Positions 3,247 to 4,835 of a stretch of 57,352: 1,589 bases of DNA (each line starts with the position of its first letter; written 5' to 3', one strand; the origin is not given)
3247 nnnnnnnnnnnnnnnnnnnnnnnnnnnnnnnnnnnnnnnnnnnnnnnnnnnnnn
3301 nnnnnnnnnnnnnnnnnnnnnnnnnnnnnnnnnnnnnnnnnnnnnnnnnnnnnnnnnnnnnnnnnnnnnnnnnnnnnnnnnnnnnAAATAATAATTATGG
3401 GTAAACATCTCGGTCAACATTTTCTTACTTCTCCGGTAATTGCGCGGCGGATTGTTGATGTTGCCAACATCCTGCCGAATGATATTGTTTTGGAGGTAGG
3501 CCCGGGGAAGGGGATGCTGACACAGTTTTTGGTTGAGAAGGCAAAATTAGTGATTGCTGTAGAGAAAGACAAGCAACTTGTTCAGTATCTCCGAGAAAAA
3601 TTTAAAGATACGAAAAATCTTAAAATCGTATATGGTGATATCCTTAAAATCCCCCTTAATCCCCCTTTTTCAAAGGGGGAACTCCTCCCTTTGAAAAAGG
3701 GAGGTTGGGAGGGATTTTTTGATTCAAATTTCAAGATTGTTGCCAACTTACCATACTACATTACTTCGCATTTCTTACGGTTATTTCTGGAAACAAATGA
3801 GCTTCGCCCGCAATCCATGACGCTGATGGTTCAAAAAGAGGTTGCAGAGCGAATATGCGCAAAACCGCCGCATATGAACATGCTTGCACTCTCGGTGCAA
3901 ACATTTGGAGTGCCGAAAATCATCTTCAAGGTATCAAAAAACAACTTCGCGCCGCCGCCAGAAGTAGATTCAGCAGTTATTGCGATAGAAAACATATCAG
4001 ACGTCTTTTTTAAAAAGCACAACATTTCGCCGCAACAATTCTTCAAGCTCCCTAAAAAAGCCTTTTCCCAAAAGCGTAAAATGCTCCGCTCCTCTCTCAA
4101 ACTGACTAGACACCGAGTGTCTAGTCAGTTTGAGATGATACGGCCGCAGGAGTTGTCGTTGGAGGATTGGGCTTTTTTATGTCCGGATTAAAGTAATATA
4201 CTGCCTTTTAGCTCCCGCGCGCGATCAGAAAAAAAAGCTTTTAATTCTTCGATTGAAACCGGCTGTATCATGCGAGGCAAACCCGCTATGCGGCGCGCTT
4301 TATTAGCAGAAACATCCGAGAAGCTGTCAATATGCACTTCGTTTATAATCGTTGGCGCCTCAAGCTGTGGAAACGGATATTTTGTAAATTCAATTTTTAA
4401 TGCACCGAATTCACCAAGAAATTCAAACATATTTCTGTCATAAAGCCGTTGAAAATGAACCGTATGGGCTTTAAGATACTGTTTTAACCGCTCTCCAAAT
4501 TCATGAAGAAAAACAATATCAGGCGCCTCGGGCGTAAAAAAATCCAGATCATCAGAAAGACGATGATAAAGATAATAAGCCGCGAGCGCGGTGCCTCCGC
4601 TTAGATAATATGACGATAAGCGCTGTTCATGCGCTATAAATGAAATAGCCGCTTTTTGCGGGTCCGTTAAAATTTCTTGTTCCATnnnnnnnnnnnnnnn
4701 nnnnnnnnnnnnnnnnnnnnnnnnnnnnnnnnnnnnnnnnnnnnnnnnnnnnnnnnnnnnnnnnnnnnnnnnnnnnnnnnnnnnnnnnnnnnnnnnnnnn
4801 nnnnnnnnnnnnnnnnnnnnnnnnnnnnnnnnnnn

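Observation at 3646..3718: Palindromic repeat (family A) inserted in frame into the essential methyltransferase gene rsmA and translated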

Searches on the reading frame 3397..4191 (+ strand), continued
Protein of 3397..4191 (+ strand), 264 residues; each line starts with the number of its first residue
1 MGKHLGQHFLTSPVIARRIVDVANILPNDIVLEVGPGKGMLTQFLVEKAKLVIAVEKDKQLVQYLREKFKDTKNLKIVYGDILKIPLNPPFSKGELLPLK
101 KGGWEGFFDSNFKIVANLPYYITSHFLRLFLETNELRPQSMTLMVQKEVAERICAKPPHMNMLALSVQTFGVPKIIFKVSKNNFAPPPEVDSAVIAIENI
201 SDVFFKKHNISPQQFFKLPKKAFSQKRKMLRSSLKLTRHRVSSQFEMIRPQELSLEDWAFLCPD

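Call 52: predict_structure(alignment_id=A1)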
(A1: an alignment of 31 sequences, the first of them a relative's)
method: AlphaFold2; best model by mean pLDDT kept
length: 264 residues; sequences in the alignment: 31
mean_pLDDT: 87.6   pTM: 0.86
mean pLDDT of the five models: 87.6, 86.2, 85.8, 84.1, 82.4
residues with pLDDT >= 90: 185; 70-90: 37; 50-70: 28; < 50: 14
segments of 3 or more residues with pLDDT < 50: 1-3, 92-95, 100-102
pLDDT, mean of each block of 10 residues (from residue 1): 63 98 97 96 98 94 97 94 71 47 63 94 94 92 98 96 96 98 95 98 96 92 78 64 78 93 78
secondary structure, 60 per line:
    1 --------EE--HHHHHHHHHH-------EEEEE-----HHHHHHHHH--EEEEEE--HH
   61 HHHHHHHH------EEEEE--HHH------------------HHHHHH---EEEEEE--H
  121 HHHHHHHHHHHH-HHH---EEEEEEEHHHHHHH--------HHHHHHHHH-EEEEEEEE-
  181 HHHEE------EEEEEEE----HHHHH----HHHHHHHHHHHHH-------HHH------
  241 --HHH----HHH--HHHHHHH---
elements in order: H13-22 E30-34 H40-48 E51-56 H59-68 E75-79 H103-108 E112-117 H120-132 E140-146 H147-153 H162-170 E172-179 E192-198 H203-207 H212-224 H255-261

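Call 67: find_encoding_contigs(protein=P0009, flank=8000, max_places=1)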
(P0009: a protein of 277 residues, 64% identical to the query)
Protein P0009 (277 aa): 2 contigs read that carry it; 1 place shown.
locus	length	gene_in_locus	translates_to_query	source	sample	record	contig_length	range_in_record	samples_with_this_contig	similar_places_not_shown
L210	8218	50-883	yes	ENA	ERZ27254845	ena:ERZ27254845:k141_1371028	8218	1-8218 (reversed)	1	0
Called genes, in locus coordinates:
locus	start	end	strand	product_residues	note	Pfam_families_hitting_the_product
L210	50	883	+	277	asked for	PF00398:RrnaAD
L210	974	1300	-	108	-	-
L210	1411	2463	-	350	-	-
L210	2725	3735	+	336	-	PF18884:TSP3_bac (faint)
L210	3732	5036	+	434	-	-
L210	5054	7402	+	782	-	-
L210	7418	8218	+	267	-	?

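Call 73: fold_search(model_id=the predicted structure, library=pdb)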
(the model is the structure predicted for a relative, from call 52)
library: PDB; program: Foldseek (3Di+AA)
matches with E <= 10: 1978; with E <= 0.001: 1186
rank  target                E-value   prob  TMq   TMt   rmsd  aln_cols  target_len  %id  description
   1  3tqs_A                5.1e-23  1.00  0.76  0.81   3.8       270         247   30  Structure of the dimethyladenosine transferase (ksgA) from Coxiella burnetii (released 2011-09-28)
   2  1zq9_A                1.7e-21  1.00  0.69  0.66   8.8       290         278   30  Crystal structure of human Dimethyladenosine transferase (released 2005-05-31)
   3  6ift                  1.8e-21  1.00  0.79  0.72   3.2       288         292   30  KsgA from Bacillus subtilis in complex with SAM (released 2019-01-30)
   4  6ifw_A                5.0e-21  1.00  0.77  0.77   2.8       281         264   29  crystal structure of chimeric construct of KsgA with loop 1 from erm (released 2019-01-30)
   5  6ifs_A                6.1e-21  1.00  0.79  0.72   3.2       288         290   30  KsgA from Bacillus subtilis 168 (released 2019-01-30)
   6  7v2o_U                1.7e-20  1.00  0.78  0.78   2.9       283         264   30  T.thermophilus 30S ribosome with KsgA, class K4 (released 2022-04-06)
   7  6ifw_B                4.4e-20  1.00  0.68  0.80   4.0       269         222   28  crystal structure of chimeric construct of KsgA with loop 1 from erm (released 2019-01-30)
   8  3fut_A                5.0e-20  1.00  0.78  0.78   3.4       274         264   30  Apo-form of T. thermophilus 16S rRNA A1518 and A1519 methyltransferase (KsgA) in space group P21212 (released 2009-03-31)
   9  8x4l_A                5.4e-20  1.00  0.69  0.68   6.1       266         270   28  Crystal structure of the N132A mutant of DIMT1 from Pyrococcus horikoshii (released 2024-08-28)
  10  9n78_NL               6.9e-20  1.00  0.68  0.66   7.2       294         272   27  SSU processome maturation and disassembly, State L (released 2025-11-05)
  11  8x47                  7.4e-20  1.00  0.73  0.73   5.0       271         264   27  Crystal structure of DIMT1 in complex with S-adenosyl-L-homocysteine (SAH) from Pyrococcus horikoshii (released 2024-08-28)
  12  8x44_A                7.9e-20  1.00  0.70  0.69   5.5       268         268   27  Crystal structure of DIMT1 in complex with 5'-methylthioadenosine from Pyrococcus horikoshii (FormI) (released 2024-08-28)
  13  4jxj                  8.9e-20  1.00  0.73  0.78   3.8       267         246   30  Crystal Structure of Ribosomal RNA small subunit methyltransferase A from Rickettsia bellii Determined by Iodide SAD Pha (released 2013-05-01)
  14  6ifs_B                1.2e-19  1.00  0.77  0.73   2.9       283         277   29  KsgA from Bacillus subtilis 168 (released 2019-01-30)
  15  7wts_3                1.2e-19  1.00  0.69  0.66   8.9       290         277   29  Cryo-EM structure of a human pre-40S ribosomal subunit - State UTP14 (released 2022-10-19)
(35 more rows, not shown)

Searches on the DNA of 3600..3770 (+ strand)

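Call 20: search_rna_families(source=window, start=3600, end=3770, threshold=evalue, max_evalue=10)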
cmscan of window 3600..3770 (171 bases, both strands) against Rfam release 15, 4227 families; matches with E-value up to 10: 50.
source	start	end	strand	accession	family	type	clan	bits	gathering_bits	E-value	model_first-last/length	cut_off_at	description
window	3608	3736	+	RF03922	MIR2119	Gene; miRNA;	-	28.5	73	0.036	1-188/188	no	MIR2119 microRNA precursor family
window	3642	3721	+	RF01011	mir-605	Gene; miRNA;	-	27.7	98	0.00095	1-82/82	no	mir-605 microRNA precursor family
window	3644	3720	-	RF03940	MIR9563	Gene; miRNA;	-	26.9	90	0.002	1-127/127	no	MIR9563 microRNA precursor family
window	3660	3705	-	RF03401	mir-1323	Gene; miRNA;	-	25.7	98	0.00099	1-73/73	no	mir-1323 microRNA precursor family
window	3645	3723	-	RF04087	MIR5565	Gene; miRNA;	-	25.3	80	0.0011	1-109/109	no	MIR5565 microRNA precursor family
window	3650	3714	+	RF03933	MIR6445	Gene; miRNA;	-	25.2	100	0.0033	1-117/117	no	MIR6445 microRNA precursor family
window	3645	3719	+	RF00995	mir-616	Gene; miRNA;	-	25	100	0.0017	1-91/91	no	mir-616 microRNA precursor family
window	3662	3702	-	RF00979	mir-553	Gene; miRNA;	-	23.7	82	0.014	1-62/62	no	mir-553 microRNA precursor family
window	3640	3715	+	RF03389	mir-4738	Gene; miRNA;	-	23.2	81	0.015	1-87/87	no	mir-4738 microRNA precursor family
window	3647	3717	-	RF03187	MIR1512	Gene; miRNA;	-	23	79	0.014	1-94/94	no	MIR1512 microRNA precursor family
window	3642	3722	-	RF00884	MIR815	Gene; miRNA;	-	22.5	63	0.024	1-81/81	no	MIR815 microRNA precursor family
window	3630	3738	-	RF03922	MIR2119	Gene; miRNA;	-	21.3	73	1.1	1-188/188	no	MIR2119 microRNA precursor family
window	3658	3709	+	RF03520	mir-3059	Gene; miRNA;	-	20.5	88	0.058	1-59/59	no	mir-3059 microRNA precursor family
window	3630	3721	+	RF00616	LhrC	Gene; sRNA;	CL00114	20.1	110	0.51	1-111/111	no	Listeria LhrC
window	3639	3721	+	RF02846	Ref84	Gene; antisense;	-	19.9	52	1.7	1-87/87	no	Enterococcus sRNA 84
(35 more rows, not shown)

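Call 36: search_dna_similar(query=window:3636-3730:+, collection=plasmids, mode=distant, max_evalue=0.01, max_rows=30)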
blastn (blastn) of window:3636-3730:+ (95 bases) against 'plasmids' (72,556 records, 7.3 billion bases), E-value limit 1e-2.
Records with a match: 7; places in all: 7; records where one place covers at least 80% of the query: 2.
Best place of each record, by identity: 90-95% 1; 80-90% 4; 60-80% 2.
By first word of the organism name: Acinetobacter 7.
By predicted mobility (MOB-suite, as given by PLSDB): non-mobilizable 4; mobilizable 3.
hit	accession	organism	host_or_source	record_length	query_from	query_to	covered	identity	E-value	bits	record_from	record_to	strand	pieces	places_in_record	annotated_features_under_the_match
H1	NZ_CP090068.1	Acinetobacter sp. SH20PTE14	pig manure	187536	11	83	77%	88.5%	1e-4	103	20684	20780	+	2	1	none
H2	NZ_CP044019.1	Acinetobacter indicus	cell culture,feces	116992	5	85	85%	77.1%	7e-8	63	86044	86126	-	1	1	3-oxoacid CoA-transferase subunit B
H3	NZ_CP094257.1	Acinetobacter indicus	mixed culture,chicken fecal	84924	5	85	85%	77.1%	7e-8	63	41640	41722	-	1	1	3-oxoacid CoA-transferase subunit B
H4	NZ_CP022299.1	Acinetobacter johnsonii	-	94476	11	51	43%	85.4%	1e-3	48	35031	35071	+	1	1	none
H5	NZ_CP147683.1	Acinetobacter lwoffii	whole organism,Yangzhou Grand Canal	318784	11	51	43%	85.4%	1e-3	48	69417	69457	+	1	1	none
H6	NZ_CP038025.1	Acinetobacter radioresistens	bacterial culture,soil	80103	47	83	39%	89.2%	5e-3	46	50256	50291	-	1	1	none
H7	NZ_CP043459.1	Acinetobacter baumannii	Homo sapiens,Skin/Wound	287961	49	81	35%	93.9%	1e-4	52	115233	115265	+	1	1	none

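Call 37: get_annotated_region(hit=H2, flank=1500)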
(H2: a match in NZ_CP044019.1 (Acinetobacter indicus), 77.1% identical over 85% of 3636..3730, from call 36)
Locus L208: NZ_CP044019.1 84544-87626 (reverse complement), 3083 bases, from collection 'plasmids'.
description: Acinetobacter indicus strain HY20 plasmid pAI01, complete sequence
organism: Acinetobacter indicus (NCBI taxid 756892)
taxonomy: Bacteria; Pseudomonadota; Gammaproteobacteria; Moraxellales; Moraxellaceae; Acinetobacter; Acinetobacter indicus
host: -; source: cell culture,feces; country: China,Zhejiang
typing (MOB-suite, as given by PLSDB): non-mobilizable; replicon rep_cluster_1656
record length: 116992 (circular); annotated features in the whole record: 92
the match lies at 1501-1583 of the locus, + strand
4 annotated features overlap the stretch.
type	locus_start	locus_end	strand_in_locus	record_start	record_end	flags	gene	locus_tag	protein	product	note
CDS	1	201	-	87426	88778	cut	-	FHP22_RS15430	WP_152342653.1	3-carboxy-cis,cis-muconate cycloisomerase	GO:0019619 - 3,4-dihydroxybenzoate catabolic process [Evidence IEA]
CDS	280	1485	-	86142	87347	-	pcaF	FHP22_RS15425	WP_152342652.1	3-oxoadipyl-CoA thiolase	GO:0019619 - 3,4-dihydroxybenzoate catabolic process [Evidence IEA]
CDS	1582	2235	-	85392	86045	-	-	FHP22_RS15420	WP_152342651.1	3-oxoacid CoA-transferase subunit B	-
CDS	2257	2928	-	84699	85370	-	-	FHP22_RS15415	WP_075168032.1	3-oxoacid CoA-transferase subunit A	-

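Call 38: get_annotated_region(hit=H1, flank=1500)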
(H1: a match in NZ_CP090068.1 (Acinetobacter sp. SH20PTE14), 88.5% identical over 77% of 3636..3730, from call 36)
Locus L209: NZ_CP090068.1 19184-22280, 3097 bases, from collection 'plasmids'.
description: Acinetobacter sp. SH20PTE14 plasmid pYUSHP14-1, complete sequence
organism: Acinetobacter sp. SH20PTE14 (NCBI taxid 2905879)
taxonomy: Bacteria; Pseudomonadota; Gammaproteobacteria; Moraxellales; Moraxellaceae; Acinetobacter; Acinetobacter sp. SH20PTE14
host: -; source: pig manure; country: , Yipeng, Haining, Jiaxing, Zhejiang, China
typing (MOB-suite, as given by PLSDB): non-mobilizable
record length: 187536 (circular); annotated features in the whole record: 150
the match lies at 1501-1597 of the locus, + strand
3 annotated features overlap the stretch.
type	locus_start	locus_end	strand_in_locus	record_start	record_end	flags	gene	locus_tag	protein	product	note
CDS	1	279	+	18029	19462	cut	-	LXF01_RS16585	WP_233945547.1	amidase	-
CDS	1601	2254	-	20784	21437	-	-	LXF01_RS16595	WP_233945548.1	3-oxoacid CoA-transferase subunit B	-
CDS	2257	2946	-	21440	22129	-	-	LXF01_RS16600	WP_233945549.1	3-oxoacid CoA-transferase subunit A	-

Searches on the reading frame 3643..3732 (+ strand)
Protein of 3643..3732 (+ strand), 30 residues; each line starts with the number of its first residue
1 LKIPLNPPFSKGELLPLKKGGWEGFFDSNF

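Call 34: search_protein_families(library=ncbifam, proteins=[window:3643-3732:+], max_evalue=10)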
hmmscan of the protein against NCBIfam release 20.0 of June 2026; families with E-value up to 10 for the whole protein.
seq(30 aa): 0 families

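Call 35: search_protein_families(library=pfam, proteins=[window:3643-3732:+], max_evalue=10)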
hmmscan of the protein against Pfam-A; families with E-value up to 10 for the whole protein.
seq(30 aa): 0 families

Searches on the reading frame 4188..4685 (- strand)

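Call 10: search_protein_families(library=pfam, proteins=[window:4188-4685:-])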
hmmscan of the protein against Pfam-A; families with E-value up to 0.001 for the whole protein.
window:4188-4685:- (165 aa): 1 family
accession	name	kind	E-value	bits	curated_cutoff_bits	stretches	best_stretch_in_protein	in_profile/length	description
PF08843.17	AbiEii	-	2.2e-06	28.2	22.5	1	24-74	13-59/238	Nucleotidyl transferase AbiEii toxin, Type IV TA system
